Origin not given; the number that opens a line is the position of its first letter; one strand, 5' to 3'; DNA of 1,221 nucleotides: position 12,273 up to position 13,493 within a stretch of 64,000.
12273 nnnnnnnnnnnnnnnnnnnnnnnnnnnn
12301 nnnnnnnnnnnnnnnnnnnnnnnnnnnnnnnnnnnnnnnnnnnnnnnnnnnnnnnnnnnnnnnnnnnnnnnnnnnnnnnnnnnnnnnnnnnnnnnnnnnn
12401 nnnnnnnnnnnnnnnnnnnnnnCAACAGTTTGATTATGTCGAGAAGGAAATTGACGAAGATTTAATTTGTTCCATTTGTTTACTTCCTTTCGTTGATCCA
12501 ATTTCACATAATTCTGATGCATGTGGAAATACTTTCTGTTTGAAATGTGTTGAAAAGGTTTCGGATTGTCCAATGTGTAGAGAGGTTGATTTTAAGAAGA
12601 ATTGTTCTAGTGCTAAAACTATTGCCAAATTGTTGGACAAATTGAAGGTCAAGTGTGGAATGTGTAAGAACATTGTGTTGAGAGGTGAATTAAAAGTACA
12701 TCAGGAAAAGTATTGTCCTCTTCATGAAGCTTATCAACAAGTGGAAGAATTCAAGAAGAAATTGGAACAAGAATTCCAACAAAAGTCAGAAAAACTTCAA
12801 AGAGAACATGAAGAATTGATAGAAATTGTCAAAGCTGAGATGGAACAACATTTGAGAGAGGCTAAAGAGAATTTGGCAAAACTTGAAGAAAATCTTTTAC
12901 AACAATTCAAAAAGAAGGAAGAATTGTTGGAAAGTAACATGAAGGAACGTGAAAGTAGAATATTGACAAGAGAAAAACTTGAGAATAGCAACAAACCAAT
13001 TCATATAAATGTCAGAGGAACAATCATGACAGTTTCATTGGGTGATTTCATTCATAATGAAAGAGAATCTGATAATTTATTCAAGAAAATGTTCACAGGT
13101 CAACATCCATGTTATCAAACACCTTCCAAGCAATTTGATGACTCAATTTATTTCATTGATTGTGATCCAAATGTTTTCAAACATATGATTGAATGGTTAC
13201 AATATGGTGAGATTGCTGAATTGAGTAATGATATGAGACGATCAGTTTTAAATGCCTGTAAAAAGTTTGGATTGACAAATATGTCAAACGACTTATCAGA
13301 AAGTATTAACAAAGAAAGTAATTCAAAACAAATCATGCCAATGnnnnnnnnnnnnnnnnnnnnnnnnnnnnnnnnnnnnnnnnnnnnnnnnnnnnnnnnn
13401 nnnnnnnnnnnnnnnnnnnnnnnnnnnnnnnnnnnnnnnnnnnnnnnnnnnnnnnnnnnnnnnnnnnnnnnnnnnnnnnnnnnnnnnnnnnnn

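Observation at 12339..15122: RING/zf-TRAF + BTB(T1) + pentapeptide-repeat + TLDc protein: a KCTD9-like core with E3-ligase and TLDc additions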

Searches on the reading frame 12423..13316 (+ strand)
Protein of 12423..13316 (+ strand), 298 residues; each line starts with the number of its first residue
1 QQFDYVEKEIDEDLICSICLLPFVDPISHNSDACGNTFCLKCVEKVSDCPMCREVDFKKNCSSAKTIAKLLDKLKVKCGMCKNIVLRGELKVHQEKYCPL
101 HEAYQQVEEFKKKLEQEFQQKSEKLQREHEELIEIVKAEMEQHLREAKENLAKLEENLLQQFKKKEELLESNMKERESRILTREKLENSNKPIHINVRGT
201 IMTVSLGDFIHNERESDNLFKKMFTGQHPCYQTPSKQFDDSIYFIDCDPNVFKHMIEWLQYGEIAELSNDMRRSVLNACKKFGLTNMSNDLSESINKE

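Call 46: find_homologous_proteins(query=A4, max_evalue=0.001)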
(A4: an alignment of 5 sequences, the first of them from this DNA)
Query A4 (5 sequences) (298 aa, profile of the alignment): 9 proteins with E <= 0.001 among 7803 candidates.
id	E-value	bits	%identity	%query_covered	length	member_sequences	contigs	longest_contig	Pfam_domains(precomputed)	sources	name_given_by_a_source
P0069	7.4e-113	395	69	86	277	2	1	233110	-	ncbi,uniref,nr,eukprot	ncbi:predicted protein [Naegleria gruberi]|uniref:Predicted protein n=1 Tax=Naegleria gruberi TaxID=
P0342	4.2e-101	356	47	84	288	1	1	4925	PF13920.13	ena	-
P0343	5.4e-100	352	47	77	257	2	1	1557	-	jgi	-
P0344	5.0e-84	300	43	77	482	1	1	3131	PF00805.29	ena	-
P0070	5.1e-79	284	55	71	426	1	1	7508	PF13576.13,PF13599.14,PF00805.29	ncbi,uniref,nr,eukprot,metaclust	ncbi:predicted protein [Naegleria gruberi]|uniref:Predicted protein n=1 Tax=Naegleria gruberi TaxID=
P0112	5.4e-65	238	53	52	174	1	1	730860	-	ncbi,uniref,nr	ncbi:hypothetical protein FDP41_001807 [Naegleria fowleri]|uniref:Potassium channel tetramerisation-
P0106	3.3e-63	232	51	48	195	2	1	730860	PF14634.13,PF13445.13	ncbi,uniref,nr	ncbi:hypothetical protein FDP41_001796 [Naegleria fowleri]|uniref:RING-type domain-containing protei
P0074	2.5e-46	176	48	44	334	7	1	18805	PF07534.23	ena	-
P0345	4.9e-5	41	36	26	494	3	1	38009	PF22486.3,PF13923.13,PF13639.13,PF21355.4,PF02176.25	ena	-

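Call 56: search_protein_families(library=pfam, proteins=[P0345], max_evalue=0.01)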
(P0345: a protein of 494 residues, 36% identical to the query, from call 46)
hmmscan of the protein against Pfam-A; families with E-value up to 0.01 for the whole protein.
P0345 (494 aa): 10 families
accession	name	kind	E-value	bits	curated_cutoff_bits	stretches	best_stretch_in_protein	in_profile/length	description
PF02176.24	zf-TRAF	-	1.5e-18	67.7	27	2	167-225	1-60/60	TRAF-type zinc finger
PF21355.3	TRAF-mep_MATH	-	3.4e-16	60.2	27.4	1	316-421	3-87/125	TRAF/meprin, MATH domain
PF22486.2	MATH_2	-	1.8e-07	31.9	32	1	372-410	52-90/136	MATH domain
PF13923.12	zf-C3HC4_2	-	1.4e-06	28.4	27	1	23-61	2-40/40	Zinc finger, C3HC4 type (RING finger)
PF13639.12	zf-RING_2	-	7.6e-06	26.5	27.3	1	23-62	3-44/44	Ring finger domain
PF00097.31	zf-C3HC4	-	4.9e-05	23.5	21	1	23-61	1-40/40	Zinc finger, C3HC4 type (RING finger)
PF13920.12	zf-C3HC4_3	-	0.0004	20.6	27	1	21-64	3-45/49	Zinc finger, C3HC4 type (RING finger)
PF13445.12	zf-RING_UBOX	-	0.00071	20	25.2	1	23-59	1-39/39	RING-type zinc-finger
PF15965.11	zf-TRAF_2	-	0.00085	20.3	27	1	150-228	3-76/93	TRAF-like zinc-finger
PF21361.3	Sina_ZnF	-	0.0026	18.6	32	0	83-106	38-61/77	Sina, zinc finger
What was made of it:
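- Closest known: LNX1/LNX2 Zn-RING-Zn and TRAF6/TRAF5 RING-ZF1 units. Same: The only non-family hit of the N-terminal profile in 5.8 billion proteins is a genuine RING-zfTRAF-MATH protein, P0345 (calls 46, 56).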

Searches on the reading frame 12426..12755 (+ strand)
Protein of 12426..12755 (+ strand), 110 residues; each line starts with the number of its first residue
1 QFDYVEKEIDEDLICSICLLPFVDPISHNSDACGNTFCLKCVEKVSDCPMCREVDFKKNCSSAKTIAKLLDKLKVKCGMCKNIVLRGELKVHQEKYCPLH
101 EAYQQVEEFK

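Call 63: predict_structure(alignment_id=A5)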
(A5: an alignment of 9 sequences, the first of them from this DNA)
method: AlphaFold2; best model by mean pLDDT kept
length: 110 residues; sequences in the alignment: 9
mean_pLDDT: 90.4   pTM: 0.75
mean pLDDT of the five models: 90.4, 90.3, 89.2, 73.1, 60.4
residues with pLDDT >= 90: 72; 70-90: 38; 50-70: 0; < 50: 0
segments of 3 or more residues with pLDDT < 50: none
pLDDT, mean of each block of 10 residues (from residue 1): 87 92 92 89 89 86 94 95 95 93 84
secondary structure, 60 per line:
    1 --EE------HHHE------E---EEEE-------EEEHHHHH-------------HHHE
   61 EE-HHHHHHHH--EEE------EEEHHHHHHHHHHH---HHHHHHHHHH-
elements in order: E25-28 E36-38 H39-43 E60-62 H64-71 E74-76 E83-85 H86-96 H100-109
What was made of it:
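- On RING-type E3 ligase (C3HC4 cross-brace): Model pLDDT 90.4 (call 63).
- Tried and rejected: Re-modelling aa 30-139 alone gave pLDDT 90 (call 63).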

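Call 65: fold_search(model_id=the predicted structure, library=pdb)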
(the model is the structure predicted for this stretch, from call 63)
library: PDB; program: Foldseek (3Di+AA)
matches with E <= 10: 660; with E <= 0.001: 46
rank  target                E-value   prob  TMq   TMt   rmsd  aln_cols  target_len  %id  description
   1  5h7r                  1.1e-09  1.00  0.80  0.71   1.9       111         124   32  Structural basis of the flanking zinc-finger motifs crucial for the E3 ligase activity of the LNX1 RING domain (released 2017-11-29)
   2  5din_B                3.8e-09  1.00  0.77  0.69   1.8       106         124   36  Structural Basis for the Indispensable Role of a Unique Zinc Finger Motif in LNX2 Ubiquitination (released 2015-10-14)
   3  5din_A                1.0e-08  1.00  0.76  0.70   1.9       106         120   36  Structural Basis for the Indispensable Role of a Unique Zinc Finger Motif in LNX2 Ubiquitination (released 2015-10-14)
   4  7l3l_B                2.2e-07  1.00  0.72  0.74   2.2       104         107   20  Structure of TRAF5 and TRAF6 RING Hetero dimer (released 2021-02-17)
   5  3hcs_A                4.3e-07  1.00  0.72  0.52   2.0       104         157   21  Crystal structure of the N-terminal domain of TRAF6 (released 2009-05-26)
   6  5vo0_D                4.6e-07  1.00  0.71  0.51   3.5       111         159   21  Structure of a TRAF6-Ubc13~Ub complex (released 2017-12-06)
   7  5vo0_A                7.8e-07  1.00  0.71  0.75   2.3       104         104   20  Structure of a TRAF6-Ubc13~Ub complex (released 2017-12-06)
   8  5vnz_D                9.5e-07  1.00  0.71  0.70   2.3       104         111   20  Structure of a TRAF6-Ubc13~Ub complex (released 2017-12-06)
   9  7l3l_A                1.0e-06  1.00  0.66  0.53   3.0       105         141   22  Structure of TRAF5 and TRAF6 RING Hetero dimer (released 2021-02-17)
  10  5vnz_A                1.8e-06  1.00  0.70  0.72   2.3       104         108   20  Structure of a TRAF6-Ubc13~Ub complex (released 2017-12-06)
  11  7l3l_C                2.4e-06  1.00  0.66  0.55   2.8       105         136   22  Structure of TRAF5 and TRAF6 RING Hetero dimer (released 2021-02-17)
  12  8gbq_B                7.0e-06  1.00  0.49  0.57   4.5        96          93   23  Structure of RNF125 in complex with UbcH5b (released 2023-07-19)
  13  3hct_A                9.1e-06  1.00  0.69  0.73   2.5       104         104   21  Crystal structure of TRAF6 in complex with Ubc13 in the P1 space group (released 2009-05-26)
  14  3hcu_A                9.1e-06  1.00  0.70  0.72   2.5       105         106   20  Crystal structure of TRAF6 in complex with Ubc13 in the C2 space group (released 2009-05-26)
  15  7l3l_D                1.3e-05  1.00  0.66  0.73   2.2        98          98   20  Structure of TRAF5 and TRAF6 RING Hetero dimer (released 2021-02-17)
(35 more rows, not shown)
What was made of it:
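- On RING-type E3 ligase (C3HC4 cross-brace): LNX1, TRAF6 and TRIM21 RING matches (call 65).
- On TRAF family: Fold match to TRAF6/TRAF5 RING-ZF1 (call 65).
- Closest known: LNX1/LNX2 Zn-RING-Zn and TRAF6/TRAF5 RING-ZF1 units. Same: The model superposes at rmsd 1.8-2.3 A, TM 0.7-0.8 (call 65).
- Checked: An AF2 model of aa 30-139 (pLDDT 90.4) matches LNX1 5h7r (TMq 0.80, rmsd 1.9 A) and TRAF6/TRAF5 RING-ZF1 (TM about 0.72) (calls 63, 65).
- N-terminal model with pLDDT 90.4 (call 63) matching LNX1/LNX2 (TMq 0.77-0.80) and TRAF6-Ubc13 complexes (TM about 0.71) (call 65).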

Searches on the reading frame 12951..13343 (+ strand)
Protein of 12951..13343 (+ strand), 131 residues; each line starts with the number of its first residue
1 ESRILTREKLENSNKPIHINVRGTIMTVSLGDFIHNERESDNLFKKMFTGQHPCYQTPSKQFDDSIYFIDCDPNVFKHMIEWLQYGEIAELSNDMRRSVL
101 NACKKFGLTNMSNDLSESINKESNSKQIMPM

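Call 21: search_solved_structures(query=A2, max_evalue=1, show_alignments=2)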
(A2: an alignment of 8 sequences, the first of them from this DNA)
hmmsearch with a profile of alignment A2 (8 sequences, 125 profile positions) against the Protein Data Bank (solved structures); distinct sequences matched with E-value up to 1: 45.
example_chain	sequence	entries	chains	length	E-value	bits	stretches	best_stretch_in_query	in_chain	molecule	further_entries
9fq1_A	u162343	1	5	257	3.1e-08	36.5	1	8-117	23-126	BTB/POZ domain-containing protein KCTD1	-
5bxb_A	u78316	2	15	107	4.8e-08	35.9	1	12-117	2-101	BTB/POZ domain-containing protein KCTD1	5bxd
9foi_A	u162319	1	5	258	5.1e-08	35.8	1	8-117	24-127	BTB/POZ domain-containing protein KCTD1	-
8pnm_C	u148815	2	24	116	7e-08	35.4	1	10-121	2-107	BTB/POZ domain-containing protein KCTD15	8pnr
8yq6_E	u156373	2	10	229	1.4e-07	34.4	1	11-119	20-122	de novo designed ion channel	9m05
8yq5_E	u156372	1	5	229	1.5e-07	34.3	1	11-119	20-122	de novo designed ion channel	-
6s4l_A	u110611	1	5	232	4.6e-07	32.7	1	12-117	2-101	BTB/POZ domain-containing protein KCTD1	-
5bxh_A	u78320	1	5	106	1.5e-05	27.8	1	17-118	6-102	BTB/POZ domain-containing protein KCTD9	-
5a6r_A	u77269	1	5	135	2e-05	27.4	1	15-120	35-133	BTB/POZ DOMAIN-CONTAINING PROTEIN KCTD17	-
6ocp_A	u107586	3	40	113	2.4e-05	27.2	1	17-121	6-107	BTB/POZ domain-containing protein KCTD16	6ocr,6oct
5a15_A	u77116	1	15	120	2.5e-05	27.1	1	17-121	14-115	BTB/POZ DOMAIN-CONTAINING PROTEIN KCTD16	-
3drz_A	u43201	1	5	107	4.8e-05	26.2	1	15-120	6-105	BTB/POZ domain-containing protein KCTD5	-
6i0q_A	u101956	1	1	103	7.9e-05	25.5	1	17-116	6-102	BTB/POZ domain-containing protein KCTD16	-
6m8r_G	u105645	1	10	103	8e-05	25.5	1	17-116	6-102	BTB/POZ domain-containing protein KCTD16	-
3drx_A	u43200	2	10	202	0.00018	24.3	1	15-120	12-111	BTB/POZ domain-containing protein KCTD5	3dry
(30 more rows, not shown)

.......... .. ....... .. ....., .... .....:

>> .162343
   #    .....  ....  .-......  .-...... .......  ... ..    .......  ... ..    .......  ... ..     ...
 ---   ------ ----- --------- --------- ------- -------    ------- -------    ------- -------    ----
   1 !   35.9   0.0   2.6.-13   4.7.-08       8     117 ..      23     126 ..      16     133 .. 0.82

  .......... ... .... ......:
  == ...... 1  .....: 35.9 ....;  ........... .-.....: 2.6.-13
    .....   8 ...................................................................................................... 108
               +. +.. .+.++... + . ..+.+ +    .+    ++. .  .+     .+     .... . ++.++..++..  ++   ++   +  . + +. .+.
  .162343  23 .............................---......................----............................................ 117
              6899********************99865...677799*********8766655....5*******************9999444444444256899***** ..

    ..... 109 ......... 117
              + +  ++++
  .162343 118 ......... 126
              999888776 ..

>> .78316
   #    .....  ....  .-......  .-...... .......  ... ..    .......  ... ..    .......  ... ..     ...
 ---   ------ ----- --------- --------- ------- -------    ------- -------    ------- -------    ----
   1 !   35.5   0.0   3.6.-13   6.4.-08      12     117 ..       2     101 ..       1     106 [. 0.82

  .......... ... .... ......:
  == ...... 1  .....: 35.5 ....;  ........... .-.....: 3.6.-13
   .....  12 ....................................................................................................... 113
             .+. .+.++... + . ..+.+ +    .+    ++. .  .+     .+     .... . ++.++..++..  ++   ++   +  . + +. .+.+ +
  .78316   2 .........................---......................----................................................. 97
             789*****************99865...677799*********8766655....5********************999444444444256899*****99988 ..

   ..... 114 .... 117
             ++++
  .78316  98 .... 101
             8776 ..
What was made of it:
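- On KCTD9 orthologue group: Profile against PDB: KCTD1 3.1e-8, KCTD15 7e-8, KCTD9 1.5e-5 (call 21).
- Closest known: KCTD9. Same: The BTB profile hits the KCTD9 BTB 5bxh at 1.5e-5 (call 21).
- Checked: The family profile hits KCTD1, 15, 9, 17, 16, 5 and 7 at 3e-8 to 6e-4 (call 21).
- BTB profile against the KCTD family (call 21). The BTB is KCTD-type (call 21).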
